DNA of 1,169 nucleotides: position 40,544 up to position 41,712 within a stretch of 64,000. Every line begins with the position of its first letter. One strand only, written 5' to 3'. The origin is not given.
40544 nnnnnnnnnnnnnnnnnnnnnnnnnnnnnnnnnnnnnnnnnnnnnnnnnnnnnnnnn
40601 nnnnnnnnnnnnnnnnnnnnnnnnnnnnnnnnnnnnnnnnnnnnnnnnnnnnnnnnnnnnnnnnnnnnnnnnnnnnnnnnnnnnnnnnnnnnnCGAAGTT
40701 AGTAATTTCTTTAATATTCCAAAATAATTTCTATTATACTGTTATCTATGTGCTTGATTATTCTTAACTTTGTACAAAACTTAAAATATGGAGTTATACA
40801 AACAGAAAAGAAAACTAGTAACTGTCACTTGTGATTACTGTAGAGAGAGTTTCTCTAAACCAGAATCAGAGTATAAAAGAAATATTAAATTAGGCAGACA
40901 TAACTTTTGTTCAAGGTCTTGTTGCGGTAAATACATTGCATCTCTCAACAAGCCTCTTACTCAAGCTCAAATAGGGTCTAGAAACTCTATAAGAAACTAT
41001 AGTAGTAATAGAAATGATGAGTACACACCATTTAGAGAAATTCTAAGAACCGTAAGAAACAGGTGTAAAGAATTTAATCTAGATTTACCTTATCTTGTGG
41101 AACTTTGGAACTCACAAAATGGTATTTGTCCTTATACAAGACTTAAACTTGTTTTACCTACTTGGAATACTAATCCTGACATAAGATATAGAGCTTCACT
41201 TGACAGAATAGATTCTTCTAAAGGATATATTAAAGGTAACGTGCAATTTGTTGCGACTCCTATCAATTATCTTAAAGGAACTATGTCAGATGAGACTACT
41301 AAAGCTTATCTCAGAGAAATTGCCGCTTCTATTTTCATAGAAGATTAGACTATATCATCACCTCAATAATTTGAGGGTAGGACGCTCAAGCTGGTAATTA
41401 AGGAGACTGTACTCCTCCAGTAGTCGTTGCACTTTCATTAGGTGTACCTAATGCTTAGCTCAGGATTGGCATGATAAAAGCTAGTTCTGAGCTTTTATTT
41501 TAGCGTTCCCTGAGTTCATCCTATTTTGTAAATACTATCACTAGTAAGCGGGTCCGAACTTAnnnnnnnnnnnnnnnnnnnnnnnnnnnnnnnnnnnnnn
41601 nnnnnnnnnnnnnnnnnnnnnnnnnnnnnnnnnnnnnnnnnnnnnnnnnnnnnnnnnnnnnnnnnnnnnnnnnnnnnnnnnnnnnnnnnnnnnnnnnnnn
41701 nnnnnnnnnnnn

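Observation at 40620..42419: Orphan group I ribozyme core in non-coding DNA, overlapped antisense by an HNH endonuclease gene and next to a tRNA pair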

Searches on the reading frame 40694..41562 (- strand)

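Call 79: search_protein_families(library=ncbifam, proteins=[L004:2628-3134:-, L003:2693-3292:-], max_evalue=0.01)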
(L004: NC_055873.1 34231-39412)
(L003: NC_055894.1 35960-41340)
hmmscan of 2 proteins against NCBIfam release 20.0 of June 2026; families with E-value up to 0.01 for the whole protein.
L004:2628-3134:- (168 aa): 2 families
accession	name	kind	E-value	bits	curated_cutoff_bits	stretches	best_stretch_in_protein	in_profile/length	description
NF040563.1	guided_IscB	equivalog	2.3e-10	40.1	175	1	94-142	194-242/314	RNA-guided endonuclease IscB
NF058586.1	HNHNucHlpB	equivalog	3.1e-05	24.3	130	1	94-143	8-55/99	HNH nuclease-like protein HlpB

L003:2693-3292:- (199 aa): 0 families

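Call 80: search_protein_families(library=pfam, proteins=[L004:2628-3134:-, L003:2693-3292:-], max_evalue=0.01)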
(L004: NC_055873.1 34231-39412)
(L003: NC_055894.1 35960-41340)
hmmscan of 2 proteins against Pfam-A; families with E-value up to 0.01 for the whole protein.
L004:2628-3134:- (168 aa): 5 families
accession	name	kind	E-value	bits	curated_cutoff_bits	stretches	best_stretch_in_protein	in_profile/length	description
PF01844.29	HNH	-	2.2e-13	50.6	21.4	1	95-137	1-46/47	HNH endonuclease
PF14279.12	HNH_5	-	3e-08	33.9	27.5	1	95-138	1-46/56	HNH endonuclease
PF13391.12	HNH_2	-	1.9e-07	31.3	21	1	95-141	1-64/66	HNH endonuclease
PF06147.18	DUF968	-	5.9e-05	23.6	27.8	1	72-141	78-148/171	Protein of unknown function (DUF968)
PF12855.13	Ecl1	-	0.00022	22.8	28.3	1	46-80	8-41/170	TORC1 inhibitor Ecl family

L003:2693-3292:- (199 aa): 0 families
